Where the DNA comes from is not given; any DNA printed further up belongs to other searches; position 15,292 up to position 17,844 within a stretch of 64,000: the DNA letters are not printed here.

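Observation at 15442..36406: Large surface-glycan locus: Wzy_C-TPR membrane protein, flippase and a 15-kb GT/sugar-modification block with two GT-D (DUF1792)-like paralogues. Candidate protein O-glycosylation system.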

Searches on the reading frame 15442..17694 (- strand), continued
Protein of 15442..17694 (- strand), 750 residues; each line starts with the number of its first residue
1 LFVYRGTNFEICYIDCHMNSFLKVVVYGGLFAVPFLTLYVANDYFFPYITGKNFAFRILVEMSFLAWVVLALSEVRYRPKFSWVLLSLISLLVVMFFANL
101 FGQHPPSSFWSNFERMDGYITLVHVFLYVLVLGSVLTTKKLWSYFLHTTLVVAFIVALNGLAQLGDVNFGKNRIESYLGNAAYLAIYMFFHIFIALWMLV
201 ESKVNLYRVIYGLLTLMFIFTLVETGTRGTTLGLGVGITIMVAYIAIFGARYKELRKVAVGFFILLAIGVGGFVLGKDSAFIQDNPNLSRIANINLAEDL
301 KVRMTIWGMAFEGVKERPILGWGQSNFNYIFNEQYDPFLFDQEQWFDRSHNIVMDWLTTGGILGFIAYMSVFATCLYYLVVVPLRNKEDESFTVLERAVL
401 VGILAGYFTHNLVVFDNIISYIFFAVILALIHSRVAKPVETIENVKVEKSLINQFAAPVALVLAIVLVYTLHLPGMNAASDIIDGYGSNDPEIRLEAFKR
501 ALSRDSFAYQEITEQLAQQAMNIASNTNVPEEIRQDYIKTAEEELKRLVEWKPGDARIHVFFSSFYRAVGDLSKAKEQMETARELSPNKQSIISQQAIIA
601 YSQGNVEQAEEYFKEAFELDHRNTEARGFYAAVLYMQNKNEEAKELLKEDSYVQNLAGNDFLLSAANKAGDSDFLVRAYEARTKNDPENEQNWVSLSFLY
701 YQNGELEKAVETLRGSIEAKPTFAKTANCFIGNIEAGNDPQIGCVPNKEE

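Call 56: search_protein_families(library=pfam, proteins=[L003:7116-8081:-, L067:3028-4047:-, L005:2278-3009:+, L031:3184-4839:+, L080:8194-9957:+, L060:7107-7928:-, L059:2671-3873:-, L037:5867-7849:+, L021:717-1820:-, L024:1611-3284:-], max_evalue=0.00001)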
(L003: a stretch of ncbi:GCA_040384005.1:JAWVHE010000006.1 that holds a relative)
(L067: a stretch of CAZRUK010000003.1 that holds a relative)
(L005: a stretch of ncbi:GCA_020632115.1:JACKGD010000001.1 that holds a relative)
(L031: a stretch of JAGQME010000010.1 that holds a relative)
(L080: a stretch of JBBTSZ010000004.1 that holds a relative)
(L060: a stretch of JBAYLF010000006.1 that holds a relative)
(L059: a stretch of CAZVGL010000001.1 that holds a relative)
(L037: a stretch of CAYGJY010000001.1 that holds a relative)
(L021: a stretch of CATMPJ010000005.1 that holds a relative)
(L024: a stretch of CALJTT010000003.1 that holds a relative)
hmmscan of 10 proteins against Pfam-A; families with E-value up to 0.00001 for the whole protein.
L003:7116-8081:- (321 aa): 3 families
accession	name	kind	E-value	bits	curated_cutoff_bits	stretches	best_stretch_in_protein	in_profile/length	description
PF01370.27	Epimerase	-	4.6e-43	147.8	20.9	1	4-247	1-240/240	NAD dependent epimerase/dehydratase family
PF16363.11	GDP_Man_Dehyd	-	6.8e-27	95.2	27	1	5-308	1-331/332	GDP-mannose 4,6 dehydratase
PF01073.25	3Beta_HSD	-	1.8e-07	30.9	22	1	5-183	1-185/280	3-beta hydroxysteroid dehydrogenase/isomerase family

L067:3028-4047:- (339 aa): 1 family
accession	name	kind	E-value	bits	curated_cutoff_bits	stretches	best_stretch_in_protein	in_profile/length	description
PF03102.20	NeuB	-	6e-66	222.8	22.1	1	49-291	1-237/241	NeuB family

L005:2278-3009:+ (243 aa): 2 families
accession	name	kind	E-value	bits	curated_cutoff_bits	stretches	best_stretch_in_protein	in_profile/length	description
PF02348.25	CTP_transf_3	-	1.9e-34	119.8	22.6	1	9-178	1-170/217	Cytidylyltransferase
PF12804.13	NTP_transf_3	-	7.1e-10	39.7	27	1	17-120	8-112/160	MobA-like NTP transferase domain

L031:3184-4839:+ (551 aa): 4 families
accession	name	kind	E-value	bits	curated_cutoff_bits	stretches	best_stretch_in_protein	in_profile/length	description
PF01747.23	ATP-sulfurylase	-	2.6e-79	266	24.3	1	151-363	2-209/212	ATP-sulfurylase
PF01583.26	APS_kinase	-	4.3e-60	202.6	21.1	1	373-525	1-152/152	Adenylylsulphate kinase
PF14306.12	PUA_2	-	4.7e-42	143.7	27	1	10-141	25-157/159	PUA-like domain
PF13671.12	AAA_33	-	9.2e-06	26.4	27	0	378-492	3-116/143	AAA domain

L080:8194-9957:+ (587 aa): 3 families
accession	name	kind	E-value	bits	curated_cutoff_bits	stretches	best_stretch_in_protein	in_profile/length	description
PF00005.33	ABC_tran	-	5.9e-30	105.1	25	1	367-516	1-137/137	ABC transporter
PF02463.25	SMC_N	-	2.4e-10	40.7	40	1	449-556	115-209/220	RecF/RecN/SMC N terminal domain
PF00664.28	ABC_membrane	-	2.4e-07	31.2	28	1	72-276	38-243/274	ABC transporter transmembrane region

L060:7107-7928:- (273 aa): 1 family
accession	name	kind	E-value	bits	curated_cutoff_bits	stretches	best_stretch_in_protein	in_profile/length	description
PF01061.29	ABC2_membrane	-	1.5e-14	54.5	26.9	1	28-233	3-210/211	ABC-2 type transporter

L059:2671-3873:- (400 aa): 1 family
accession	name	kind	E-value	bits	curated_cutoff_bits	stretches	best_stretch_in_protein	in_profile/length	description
PF01041.23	DegT_DnrJ_EryC1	-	1.9e-62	212.1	19.8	1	27-399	7-359/360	DegT/DnrJ/EryC1/StrS aminotransferase family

L037:5867-7849:+ (660 aa): 0 families

L021:717-1820:- (367 aa): 4 families
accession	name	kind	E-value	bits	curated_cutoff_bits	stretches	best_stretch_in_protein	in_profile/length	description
PF00534.26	Glycos_transf_1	-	5.3e-21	75.3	26.4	1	180-346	11-171/172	Glycosyl transferases group 1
PF13692.12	Glyco_trans_1_4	-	2.4e-19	70.5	27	1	185-333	2-142/142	Glycosyl transferases group 1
PF13524.12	Glyco_trans_1_2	-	6.3e-17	62.3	25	1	204-362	8-143/144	Glycosyl transferase-like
PF13439.12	Glyco_transf_4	-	4.5e-07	30.5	28.5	1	20-165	7-163/170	Glycosyltransferase Family 4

L024:1611-3284:- (557 aa): 1 family
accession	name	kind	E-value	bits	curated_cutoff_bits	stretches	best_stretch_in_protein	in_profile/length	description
PF00733.27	Asn_synthase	-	6e-26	92.4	21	1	183-513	3-311/354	Asparagine synthase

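Call 65: search_protein_families(library=pfam, proteins=[L005:1374-2285:+, L022:2751-4307:+, L037:3728-5731:+, L084:4316-5620:-, L006:6875-7573:+, L014:6664-7743:+, L019:1-1236:+, L025:2089-3081:+, L081:7418-8305:+, L082:7561-9000:+], max_evalue=0.001)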
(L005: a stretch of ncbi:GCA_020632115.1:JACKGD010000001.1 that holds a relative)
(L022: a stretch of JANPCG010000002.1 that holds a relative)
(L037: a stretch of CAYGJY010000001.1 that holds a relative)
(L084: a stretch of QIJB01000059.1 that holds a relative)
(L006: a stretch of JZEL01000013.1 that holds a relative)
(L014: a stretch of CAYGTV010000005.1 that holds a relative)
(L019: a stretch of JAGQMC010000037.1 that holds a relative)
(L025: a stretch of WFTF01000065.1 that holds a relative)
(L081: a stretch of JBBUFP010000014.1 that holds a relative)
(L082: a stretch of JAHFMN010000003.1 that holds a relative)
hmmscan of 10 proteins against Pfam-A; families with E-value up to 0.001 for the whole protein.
L005:1374-2285:+ (303 aa): 0 families

L022:2751-4307:+ (518 aa): 1 family
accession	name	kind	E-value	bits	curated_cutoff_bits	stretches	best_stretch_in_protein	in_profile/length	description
PF04138.20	GtrA_DPMS_TM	-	1.6e-15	57.8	26.1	1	21-137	1-117/117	GtrA/DPMS, transmembrane domain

L037:3728-5731:+ (667 aa): 2 families
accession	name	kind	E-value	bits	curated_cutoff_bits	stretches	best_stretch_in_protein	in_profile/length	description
PF19040.6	SGNH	-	4.1e-33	115.5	27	1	428-662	11-245/248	SGNH domain (fused to AT3 domains)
PF01757.29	Acyl_transf_3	-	3.4e-24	85.9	31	1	11-350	3-326/326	Acyltransferase domain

L084:4316-5620:- (434 aa): 1 family
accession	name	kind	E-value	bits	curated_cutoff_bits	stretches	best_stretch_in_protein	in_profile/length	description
PF02397.22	Bac_transf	-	8.3e-61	205.1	27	1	241-429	1-178/179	Bacterial sugar transferase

L006:6875-7573:+ (232 aa): 1 family
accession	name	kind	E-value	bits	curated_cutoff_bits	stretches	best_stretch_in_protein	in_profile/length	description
PF00892.27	EamA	-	2.4e-07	31.6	28.2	1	94-225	2-133/135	EamA-like transporter family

L014:6664-7743:+ (359 aa): 1 family
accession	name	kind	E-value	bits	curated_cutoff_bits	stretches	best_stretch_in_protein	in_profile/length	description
PF01757.29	Acyl_transf_3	-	5.6e-30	105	31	1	21-338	2-321/326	Acyltransferase domain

L019:1-1236:+ (411 aa): 1 family
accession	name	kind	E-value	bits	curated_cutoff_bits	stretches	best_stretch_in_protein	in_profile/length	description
PF13231.12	PMT_2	-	4.2e-08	34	26.1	1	83-237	4-156/160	Dolichyl-phosphate-mannose-protein mannosyltransferase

L025:2089-3081:+ (330 aa): 0 families

L081:7418-8305:+ (295 aa): 1 family
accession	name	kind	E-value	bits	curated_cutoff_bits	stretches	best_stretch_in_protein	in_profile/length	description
PF00892.27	EamA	-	1.9e-21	77.2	28.2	2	6-137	3-134/135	EamA-like transporter family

L082:7561-9000:+ (479 aa): 1 family
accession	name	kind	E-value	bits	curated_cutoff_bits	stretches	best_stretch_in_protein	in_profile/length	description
PF13231.12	PMT_2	-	2.6e-07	31.5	26.1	1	87-210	10-139/160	Dolichyl-phosphate-mannose-protein mannosyltransferase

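Call 73: search_protein_representatives(protein=window:15442-17643:-)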
Query: 733 residues. Proteins with E-value up to 0.001 (for the whole library): 14789; up to 1e-10: 5110; up to 1e-30: 2476. The best 150 are listed.
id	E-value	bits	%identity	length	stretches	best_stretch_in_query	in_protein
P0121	3.7e-284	960.9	59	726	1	1-730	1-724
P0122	3.3e-251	852.0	53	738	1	3-727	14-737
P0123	4.7e-250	848.2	55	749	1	2-727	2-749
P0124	1.5e-224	763.9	48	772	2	2-631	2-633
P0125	2.8e-215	733.2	47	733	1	1-733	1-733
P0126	7.9e-196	669.0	45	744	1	2-721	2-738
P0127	2.6e-190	650.7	44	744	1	1-717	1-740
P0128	3.1e-190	650.5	44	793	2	69-724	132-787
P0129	4.5e-190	649.9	45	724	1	1-696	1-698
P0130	3.7e-188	643.6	47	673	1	1-659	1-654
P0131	6.7e-187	639.5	50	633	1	110-720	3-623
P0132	1.5e-186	638.3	45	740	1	3-720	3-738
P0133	9.3e-172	589.4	43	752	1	7-723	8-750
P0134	1.2e-169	582.4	43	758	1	1-724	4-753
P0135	3.8e-165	567.6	40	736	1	4-730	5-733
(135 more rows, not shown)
